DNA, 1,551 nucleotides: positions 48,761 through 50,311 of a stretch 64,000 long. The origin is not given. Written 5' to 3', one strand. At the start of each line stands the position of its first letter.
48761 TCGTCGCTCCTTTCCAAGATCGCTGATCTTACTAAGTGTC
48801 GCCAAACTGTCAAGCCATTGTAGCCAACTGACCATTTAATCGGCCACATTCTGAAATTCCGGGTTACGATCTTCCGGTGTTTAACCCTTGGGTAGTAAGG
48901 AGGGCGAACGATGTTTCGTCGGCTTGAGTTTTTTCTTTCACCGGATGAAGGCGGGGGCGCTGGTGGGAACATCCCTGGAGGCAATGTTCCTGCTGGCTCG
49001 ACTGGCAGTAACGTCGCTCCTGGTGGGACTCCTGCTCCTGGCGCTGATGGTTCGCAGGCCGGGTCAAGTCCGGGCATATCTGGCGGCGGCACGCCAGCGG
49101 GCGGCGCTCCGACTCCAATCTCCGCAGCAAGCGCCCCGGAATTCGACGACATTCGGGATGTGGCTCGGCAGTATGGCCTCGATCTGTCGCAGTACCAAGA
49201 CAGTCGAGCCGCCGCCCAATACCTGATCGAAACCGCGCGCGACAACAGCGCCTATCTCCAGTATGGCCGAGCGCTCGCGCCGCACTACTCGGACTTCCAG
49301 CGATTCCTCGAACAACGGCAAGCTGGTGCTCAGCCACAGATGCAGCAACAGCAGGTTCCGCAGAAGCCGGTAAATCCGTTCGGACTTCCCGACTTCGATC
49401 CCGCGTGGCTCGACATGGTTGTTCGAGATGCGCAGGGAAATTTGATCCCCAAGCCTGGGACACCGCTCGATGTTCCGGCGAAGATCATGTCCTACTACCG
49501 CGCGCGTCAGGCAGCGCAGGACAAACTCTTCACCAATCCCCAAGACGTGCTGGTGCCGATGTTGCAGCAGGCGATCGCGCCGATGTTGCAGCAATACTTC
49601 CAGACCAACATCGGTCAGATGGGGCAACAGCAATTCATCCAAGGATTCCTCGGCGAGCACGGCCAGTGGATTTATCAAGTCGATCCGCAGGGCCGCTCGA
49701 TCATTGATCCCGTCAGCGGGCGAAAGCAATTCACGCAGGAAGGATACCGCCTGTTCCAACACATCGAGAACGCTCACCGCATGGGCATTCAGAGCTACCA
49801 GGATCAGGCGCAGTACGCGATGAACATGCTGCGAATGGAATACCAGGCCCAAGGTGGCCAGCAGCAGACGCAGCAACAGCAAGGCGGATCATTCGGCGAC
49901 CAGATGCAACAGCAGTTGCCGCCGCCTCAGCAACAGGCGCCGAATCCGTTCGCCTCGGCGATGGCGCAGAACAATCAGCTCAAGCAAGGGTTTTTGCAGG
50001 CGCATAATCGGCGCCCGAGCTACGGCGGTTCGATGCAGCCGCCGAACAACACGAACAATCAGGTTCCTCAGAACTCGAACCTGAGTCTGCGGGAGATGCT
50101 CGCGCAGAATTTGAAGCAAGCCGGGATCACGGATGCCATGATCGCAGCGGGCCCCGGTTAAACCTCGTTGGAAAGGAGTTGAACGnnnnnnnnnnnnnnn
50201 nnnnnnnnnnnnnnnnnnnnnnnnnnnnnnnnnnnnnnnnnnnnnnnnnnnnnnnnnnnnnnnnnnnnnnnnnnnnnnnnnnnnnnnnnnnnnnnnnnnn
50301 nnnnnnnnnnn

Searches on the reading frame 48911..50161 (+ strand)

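Call 23: search_protein_families(library=pfam, alignment_id=A2, max_evalue=0.01)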
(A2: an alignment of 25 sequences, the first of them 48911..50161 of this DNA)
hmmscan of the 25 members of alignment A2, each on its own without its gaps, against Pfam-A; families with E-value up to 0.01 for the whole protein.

A. member 1, window:48911-50161:+ (416 aa): 0 families

B. families by the number of members that match (of 25 scanned): 16 families
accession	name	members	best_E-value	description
PF07505.17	DUF5131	1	1.1e-56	Protein of unknown function (DUF5131)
PF13517.12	FG-GAP_3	1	1.3e-25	FG-GAP-like repeat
PF09588.16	YqaJ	1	1.8e-17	YqaJ-like viral recombinase domain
PF13578.12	Methyltransf_24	1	1e-15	Methyltransferase domain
PF01839.29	FG-GAP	1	1.8e-13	FG-GAP repeat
PF12728.13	HTH_17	1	4e-11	Helix-turn-helix domain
PF01695.23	IstB_IS21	1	9.4e-06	IstB-like ATP binding protein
PF04266.20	ASCH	1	0.00096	ASCH domain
PF08774.17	VRR_NUC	1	0.002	VRR-NUC domain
PF13191.12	AAA_16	1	0.0021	AAA ATPase domain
PF00376.29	MerR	1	0.0027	MerR family regulatory protein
PF19220.6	Rod_CreS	1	0.0031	Crescentin, rod domain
PF07926.17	TPR_MLP1_2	1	0.0044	TPR/MLP1/MLP2-like protein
PF03938.19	OmpH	1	0.006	Outer membrane protein (OmpH-like)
PF09789.14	CC149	1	0.0064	Coiled-coil domain-containing protein 149-A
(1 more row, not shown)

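Call 43: search_protein_families(library=phrogs, alignment_id=A2, max_evalue=0.0001)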
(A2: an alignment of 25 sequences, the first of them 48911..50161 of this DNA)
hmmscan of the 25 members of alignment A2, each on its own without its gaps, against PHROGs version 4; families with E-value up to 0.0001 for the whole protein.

A. member 1, window:48911-50161:+ (416 aa): 0 families

B. families by the number of members that match (of 25 scanned): 32 families (the first 25 are shown)
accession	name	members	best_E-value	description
phrog_3657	-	1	5.1e-72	-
phrog_2045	-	1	4.2e-69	-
phrog_3193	-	1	1.8e-35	-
phrog_434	-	1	1.6e-33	RecE-like recombination exonuclease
phrog_3301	-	1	2.7e-29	pyrophosphatase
phrog_9474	-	1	8.2e-23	replication initiation protein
phrog_9953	-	1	2e-21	major head protein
phrog_270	-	1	2e-19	replication initiation protein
phrog_9327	-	1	3.3e-19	primosomal protein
phrog_50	-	1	2.8e-18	DnaC-like helicase loader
phrog_2675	-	1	3.4e-18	DNA methyltransferase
phrog_93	-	1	2.7e-14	endonuclease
phrog_5658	-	1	3.3e-12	pyrophosphatase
phrog_3277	-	1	4.9e-12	DnaC-like helicase loader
phrog_824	-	1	3e-11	-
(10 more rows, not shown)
